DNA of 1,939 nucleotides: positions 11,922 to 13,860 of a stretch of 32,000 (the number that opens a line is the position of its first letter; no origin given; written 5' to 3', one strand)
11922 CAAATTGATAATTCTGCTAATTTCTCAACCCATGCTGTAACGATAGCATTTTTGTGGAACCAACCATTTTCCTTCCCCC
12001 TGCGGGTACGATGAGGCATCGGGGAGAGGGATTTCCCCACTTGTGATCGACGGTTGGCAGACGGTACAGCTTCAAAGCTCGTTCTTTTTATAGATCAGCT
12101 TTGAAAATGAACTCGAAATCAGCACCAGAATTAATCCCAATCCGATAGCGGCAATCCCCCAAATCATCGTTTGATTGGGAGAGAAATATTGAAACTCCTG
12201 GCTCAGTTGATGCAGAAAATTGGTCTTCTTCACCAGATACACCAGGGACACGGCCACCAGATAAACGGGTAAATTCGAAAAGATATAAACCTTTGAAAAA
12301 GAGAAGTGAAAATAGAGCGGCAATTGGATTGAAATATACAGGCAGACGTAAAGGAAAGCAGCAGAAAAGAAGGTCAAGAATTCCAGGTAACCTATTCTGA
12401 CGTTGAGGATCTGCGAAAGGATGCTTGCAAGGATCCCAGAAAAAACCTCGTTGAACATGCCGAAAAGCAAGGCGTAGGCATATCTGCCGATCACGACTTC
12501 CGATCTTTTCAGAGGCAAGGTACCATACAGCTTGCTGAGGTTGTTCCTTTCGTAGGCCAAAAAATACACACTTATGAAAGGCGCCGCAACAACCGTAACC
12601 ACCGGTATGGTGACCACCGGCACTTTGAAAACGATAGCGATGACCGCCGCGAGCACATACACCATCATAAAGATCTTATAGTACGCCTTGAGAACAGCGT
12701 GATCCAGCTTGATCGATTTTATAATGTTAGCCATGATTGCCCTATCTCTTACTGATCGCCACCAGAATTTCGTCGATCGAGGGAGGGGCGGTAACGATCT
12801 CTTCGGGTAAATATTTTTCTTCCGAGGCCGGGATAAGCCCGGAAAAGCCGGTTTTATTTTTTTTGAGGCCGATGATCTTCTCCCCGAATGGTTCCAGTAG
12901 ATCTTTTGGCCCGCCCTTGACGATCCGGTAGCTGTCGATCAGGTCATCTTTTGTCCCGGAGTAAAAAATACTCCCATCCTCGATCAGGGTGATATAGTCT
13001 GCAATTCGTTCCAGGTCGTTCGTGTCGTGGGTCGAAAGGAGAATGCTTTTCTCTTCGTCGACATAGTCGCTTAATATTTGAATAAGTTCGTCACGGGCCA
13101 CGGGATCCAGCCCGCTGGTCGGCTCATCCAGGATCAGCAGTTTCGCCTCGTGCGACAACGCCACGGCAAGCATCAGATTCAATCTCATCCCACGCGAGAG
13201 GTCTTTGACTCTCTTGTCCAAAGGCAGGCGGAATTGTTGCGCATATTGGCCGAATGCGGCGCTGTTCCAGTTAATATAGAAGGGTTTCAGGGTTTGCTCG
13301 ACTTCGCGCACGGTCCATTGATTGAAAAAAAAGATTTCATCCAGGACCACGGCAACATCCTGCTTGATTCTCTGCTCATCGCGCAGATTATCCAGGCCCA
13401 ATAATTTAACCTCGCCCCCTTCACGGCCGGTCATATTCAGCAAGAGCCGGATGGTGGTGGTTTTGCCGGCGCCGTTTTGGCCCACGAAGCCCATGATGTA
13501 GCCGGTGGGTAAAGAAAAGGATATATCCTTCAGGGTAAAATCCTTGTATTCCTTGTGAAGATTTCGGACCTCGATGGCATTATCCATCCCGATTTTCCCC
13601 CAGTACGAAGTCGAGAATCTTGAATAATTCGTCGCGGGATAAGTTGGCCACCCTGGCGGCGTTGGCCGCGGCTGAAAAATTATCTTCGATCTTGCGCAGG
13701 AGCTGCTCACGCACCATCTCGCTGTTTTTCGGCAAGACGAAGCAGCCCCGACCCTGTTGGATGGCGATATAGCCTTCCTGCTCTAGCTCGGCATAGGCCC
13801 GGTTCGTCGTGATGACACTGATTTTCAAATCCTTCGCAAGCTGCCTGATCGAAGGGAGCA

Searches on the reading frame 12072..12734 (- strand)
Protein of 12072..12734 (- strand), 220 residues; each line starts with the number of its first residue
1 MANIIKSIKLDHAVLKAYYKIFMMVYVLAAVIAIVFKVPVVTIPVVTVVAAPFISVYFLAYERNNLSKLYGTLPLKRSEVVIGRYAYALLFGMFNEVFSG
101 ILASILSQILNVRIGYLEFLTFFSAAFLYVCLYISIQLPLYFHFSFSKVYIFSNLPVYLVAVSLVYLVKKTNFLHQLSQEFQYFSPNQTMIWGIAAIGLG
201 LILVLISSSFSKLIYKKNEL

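Call 62: search_protein_families(library=pfam, proteins=[window:12072-12734:-], max_evalue=0.0001)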
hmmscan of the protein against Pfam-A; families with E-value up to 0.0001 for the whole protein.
window:12072-12734:- (220 aa): 1 family
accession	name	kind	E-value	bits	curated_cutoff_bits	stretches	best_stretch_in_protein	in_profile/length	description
PF13346.12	ABC2_membrane_5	-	1.3e-17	64.4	25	1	11-216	6-205/205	ABC-2 family transporter protein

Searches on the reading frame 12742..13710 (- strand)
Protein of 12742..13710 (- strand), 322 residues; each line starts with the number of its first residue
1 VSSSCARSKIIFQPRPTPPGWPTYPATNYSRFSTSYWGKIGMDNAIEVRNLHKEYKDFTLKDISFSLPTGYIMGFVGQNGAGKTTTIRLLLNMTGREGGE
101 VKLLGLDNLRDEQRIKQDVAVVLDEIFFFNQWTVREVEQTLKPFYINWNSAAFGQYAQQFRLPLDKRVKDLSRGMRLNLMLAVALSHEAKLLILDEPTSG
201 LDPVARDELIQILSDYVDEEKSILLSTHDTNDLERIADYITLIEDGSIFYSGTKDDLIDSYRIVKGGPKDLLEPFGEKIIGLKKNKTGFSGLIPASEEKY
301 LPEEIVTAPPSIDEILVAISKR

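Call 62: search_protein_families(library=pfam, proteins=[window:12742-13710:-], max_evalue=0.0001)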
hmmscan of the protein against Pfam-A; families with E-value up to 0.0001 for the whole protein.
window:12742-13710:- (322 aa): 2 families
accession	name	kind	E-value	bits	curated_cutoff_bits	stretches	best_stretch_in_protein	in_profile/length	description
PF00005.33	ABC_tran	-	3e-24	86.6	25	1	60-199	1-137/137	ABC transporter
PF13304.12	AAA_21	-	2.9e-14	54.3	27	1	170-230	237-300/304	AAA domain, putative AbiEii toxin, Type IV TA system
